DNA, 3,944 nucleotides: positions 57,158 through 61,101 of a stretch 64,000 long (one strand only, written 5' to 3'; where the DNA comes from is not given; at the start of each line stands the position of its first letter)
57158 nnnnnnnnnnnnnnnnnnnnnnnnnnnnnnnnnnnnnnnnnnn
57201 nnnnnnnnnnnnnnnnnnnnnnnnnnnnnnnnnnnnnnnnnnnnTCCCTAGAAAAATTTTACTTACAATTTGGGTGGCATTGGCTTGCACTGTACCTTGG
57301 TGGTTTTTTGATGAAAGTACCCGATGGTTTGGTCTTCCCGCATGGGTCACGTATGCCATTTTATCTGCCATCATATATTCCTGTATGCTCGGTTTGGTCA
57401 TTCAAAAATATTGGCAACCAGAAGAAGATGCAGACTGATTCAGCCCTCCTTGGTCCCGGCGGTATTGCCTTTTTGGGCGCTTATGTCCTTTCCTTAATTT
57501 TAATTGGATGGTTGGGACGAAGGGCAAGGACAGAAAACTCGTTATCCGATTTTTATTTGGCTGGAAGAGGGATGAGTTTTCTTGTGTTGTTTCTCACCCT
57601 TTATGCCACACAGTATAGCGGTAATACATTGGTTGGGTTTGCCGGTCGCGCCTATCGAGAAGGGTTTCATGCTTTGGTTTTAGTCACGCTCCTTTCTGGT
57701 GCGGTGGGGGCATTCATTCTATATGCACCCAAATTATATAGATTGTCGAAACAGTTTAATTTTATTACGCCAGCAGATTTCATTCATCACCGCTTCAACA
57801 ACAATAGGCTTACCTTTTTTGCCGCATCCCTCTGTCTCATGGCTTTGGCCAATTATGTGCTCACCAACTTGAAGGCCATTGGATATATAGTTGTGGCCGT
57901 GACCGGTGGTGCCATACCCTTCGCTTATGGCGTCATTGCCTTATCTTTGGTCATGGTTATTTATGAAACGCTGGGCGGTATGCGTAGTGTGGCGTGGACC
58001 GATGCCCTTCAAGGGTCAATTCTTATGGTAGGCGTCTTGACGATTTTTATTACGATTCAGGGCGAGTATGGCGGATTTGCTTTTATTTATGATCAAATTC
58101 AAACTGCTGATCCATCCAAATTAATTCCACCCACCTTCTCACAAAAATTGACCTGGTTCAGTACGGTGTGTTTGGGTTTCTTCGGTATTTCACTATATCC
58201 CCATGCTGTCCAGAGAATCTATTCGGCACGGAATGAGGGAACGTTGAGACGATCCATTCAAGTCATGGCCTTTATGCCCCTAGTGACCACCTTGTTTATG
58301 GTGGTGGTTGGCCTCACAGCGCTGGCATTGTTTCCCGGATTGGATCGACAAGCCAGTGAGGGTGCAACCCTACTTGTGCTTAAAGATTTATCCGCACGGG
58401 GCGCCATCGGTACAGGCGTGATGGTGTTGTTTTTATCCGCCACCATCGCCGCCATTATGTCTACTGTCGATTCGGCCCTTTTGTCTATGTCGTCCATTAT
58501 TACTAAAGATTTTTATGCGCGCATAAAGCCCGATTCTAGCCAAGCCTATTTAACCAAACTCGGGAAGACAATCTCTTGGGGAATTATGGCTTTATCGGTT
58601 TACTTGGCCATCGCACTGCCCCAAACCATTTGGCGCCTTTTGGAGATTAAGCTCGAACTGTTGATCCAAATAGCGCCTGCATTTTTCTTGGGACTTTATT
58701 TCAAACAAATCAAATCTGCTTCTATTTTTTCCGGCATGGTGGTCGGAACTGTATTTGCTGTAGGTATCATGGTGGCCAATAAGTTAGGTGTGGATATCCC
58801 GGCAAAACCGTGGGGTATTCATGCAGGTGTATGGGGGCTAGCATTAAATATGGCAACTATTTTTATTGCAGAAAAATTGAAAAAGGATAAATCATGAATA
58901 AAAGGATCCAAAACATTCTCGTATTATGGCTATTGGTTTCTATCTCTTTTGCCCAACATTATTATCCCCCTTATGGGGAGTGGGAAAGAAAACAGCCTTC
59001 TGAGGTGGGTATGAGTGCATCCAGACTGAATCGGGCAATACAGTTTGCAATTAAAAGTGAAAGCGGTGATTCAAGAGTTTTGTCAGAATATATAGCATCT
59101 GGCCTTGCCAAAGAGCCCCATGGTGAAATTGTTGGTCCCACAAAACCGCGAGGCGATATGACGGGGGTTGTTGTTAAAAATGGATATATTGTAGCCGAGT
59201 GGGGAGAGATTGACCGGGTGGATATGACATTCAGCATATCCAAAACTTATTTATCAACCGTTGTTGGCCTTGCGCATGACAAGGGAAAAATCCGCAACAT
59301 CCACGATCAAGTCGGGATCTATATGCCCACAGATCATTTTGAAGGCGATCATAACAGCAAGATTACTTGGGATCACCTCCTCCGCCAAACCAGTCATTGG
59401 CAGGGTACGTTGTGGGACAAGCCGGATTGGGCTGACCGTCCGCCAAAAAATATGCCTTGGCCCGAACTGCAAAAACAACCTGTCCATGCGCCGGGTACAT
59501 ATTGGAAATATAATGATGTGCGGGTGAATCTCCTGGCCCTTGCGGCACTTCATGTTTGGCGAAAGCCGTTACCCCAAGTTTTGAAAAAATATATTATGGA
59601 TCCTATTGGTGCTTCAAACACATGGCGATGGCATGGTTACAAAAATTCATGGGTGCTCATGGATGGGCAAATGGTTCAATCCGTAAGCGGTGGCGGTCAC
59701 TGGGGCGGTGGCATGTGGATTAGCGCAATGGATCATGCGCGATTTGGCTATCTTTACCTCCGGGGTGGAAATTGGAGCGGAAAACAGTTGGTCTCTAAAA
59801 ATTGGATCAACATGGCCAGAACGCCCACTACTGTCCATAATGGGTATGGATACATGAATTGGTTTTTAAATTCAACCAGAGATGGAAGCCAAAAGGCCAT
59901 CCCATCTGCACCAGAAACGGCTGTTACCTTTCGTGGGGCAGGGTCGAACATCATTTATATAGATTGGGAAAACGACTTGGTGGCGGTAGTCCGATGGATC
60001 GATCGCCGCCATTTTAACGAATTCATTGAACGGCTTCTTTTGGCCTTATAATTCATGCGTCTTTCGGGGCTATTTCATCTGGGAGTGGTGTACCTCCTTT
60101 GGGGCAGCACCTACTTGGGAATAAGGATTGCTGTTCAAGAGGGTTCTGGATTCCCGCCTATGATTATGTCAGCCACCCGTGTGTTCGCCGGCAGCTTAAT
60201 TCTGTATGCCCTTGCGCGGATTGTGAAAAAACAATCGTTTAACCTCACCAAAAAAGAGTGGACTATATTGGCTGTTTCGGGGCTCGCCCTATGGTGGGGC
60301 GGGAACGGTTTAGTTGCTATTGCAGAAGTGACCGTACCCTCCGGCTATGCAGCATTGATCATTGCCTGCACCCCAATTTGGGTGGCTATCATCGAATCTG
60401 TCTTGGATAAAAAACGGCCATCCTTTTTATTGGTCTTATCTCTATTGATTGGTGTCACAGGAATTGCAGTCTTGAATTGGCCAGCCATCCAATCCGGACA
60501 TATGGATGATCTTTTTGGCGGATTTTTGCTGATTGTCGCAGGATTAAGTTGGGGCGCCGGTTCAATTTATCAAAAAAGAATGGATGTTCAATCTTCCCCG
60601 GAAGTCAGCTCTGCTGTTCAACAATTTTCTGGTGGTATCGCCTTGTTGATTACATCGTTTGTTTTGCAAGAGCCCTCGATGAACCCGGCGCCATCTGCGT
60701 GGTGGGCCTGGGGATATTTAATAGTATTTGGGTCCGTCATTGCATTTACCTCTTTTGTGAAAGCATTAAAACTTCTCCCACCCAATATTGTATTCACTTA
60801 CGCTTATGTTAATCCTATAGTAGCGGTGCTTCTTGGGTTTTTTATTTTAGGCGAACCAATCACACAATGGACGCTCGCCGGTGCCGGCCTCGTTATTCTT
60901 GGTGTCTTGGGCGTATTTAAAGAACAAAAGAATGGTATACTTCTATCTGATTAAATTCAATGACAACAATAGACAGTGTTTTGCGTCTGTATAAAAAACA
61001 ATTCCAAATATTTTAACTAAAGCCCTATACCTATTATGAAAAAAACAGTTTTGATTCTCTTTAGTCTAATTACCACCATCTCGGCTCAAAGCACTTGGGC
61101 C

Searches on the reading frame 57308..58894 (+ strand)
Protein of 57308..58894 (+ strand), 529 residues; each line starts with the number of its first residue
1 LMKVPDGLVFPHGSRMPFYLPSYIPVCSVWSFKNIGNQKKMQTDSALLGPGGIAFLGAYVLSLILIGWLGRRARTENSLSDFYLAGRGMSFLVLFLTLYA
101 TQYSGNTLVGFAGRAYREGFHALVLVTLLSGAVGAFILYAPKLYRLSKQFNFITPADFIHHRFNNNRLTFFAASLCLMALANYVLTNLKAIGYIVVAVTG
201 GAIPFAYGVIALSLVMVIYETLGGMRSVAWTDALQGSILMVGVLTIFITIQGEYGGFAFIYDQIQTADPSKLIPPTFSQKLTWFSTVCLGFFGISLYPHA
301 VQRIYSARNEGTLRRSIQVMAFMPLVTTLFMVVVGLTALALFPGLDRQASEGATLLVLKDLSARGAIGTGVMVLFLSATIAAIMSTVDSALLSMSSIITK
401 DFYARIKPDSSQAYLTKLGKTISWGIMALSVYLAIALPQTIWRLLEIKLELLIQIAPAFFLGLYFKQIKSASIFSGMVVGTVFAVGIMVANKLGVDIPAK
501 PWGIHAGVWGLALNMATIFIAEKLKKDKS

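Call 49: search_protein_families(library=ncbifam, proteins=[window:57308-58894:+], max_evalue=0.00001)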
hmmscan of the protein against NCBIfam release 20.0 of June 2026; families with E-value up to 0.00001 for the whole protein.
window:57308-58894:+ (529 aa): 9 families
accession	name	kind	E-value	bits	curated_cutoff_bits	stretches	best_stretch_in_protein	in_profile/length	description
TIGR00813.1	sss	superfamily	7.3e-48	163.6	184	1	82-480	1-411/411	sodium/solute symporter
TIGR02121.1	Na_Pro_sym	equivalog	8.1e-40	137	515.5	1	55-526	6-470/488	sodium/proline symporter PutP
TIGR02119.1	panF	equivalog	8.4e-40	137.2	328.05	1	60-526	11-469/471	sodium/pantothenate symporter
NF046076.1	monocarbox_MctP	equivalog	1.7e-27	96.2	625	1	66-520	15-475/481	monocarboxylate uptake permease MctP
NF007790.0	PRK10484.1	equivalog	2.8e-25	89.1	401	1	59-492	12-456/527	solute:sodium symporter family transporter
TIGR03648.1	Na_symport_lg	subfamily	2.9e-23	82.1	320.75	2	54-257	3-197/547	VC_2705 family sodium/solute symporter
NF009135.0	PRK12488.1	subfamily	1.5e-18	66.7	850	1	59-492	42-480/549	cation/acetate symporter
NF011948.0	PRK15419.1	equivalog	2.3e-16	59.7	955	1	58-483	13-440/502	sodium/proline symporter PutP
NF058657.1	MncbAcdTpMctC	equivalog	3.9e-13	48.7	670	1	61-489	18-454/527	monocarboxylic acid transporter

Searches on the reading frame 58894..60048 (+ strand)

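Call 49: search_protein_families(library=ncbifam, proteins=[window:58894-60048:+], max_evalue=0.00001)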
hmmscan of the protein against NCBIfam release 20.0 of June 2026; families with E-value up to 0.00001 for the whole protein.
window:58894-60048:+ (385 aa): 1 family
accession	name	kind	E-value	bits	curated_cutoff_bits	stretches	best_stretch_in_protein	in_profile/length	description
NF045925.1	3-sucCA_synth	equivalog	3.5e-11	42.2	800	1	110-326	83-281/498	3-succinylated cholic acid synthase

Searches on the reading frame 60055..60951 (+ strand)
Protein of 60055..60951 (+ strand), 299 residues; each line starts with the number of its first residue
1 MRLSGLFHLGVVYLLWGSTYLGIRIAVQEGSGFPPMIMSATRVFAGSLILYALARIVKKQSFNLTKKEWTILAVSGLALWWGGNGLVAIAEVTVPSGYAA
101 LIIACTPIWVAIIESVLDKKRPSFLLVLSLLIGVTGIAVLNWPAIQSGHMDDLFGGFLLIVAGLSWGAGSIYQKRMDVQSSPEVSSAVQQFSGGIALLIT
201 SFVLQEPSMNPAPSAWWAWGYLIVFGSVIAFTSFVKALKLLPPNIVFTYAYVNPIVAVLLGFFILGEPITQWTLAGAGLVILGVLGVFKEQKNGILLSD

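Call 49: search_protein_families(library=ncbifam, proteins=[window:60055-60951:+], max_evalue=0.00001)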
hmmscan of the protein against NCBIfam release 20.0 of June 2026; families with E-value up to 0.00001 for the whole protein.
window:60055-60951:+ (299 aa): 3 families
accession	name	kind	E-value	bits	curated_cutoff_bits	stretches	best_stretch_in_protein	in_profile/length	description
NF008432.0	PRK11272.1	equivalog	9.8e-54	182.6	270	1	9-287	15-285/294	drug/metabolite exporter YedA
TIGR00950.1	2A78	equivalog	2.4e-37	128.8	230.2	1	16-285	1-264/264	carboxylate/amino acid/amine transporter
NF008523.0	PRK11453.1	equivalog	8.2e-07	28.9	472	0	4-204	5-196/299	O-acetylserine/cysteine exporter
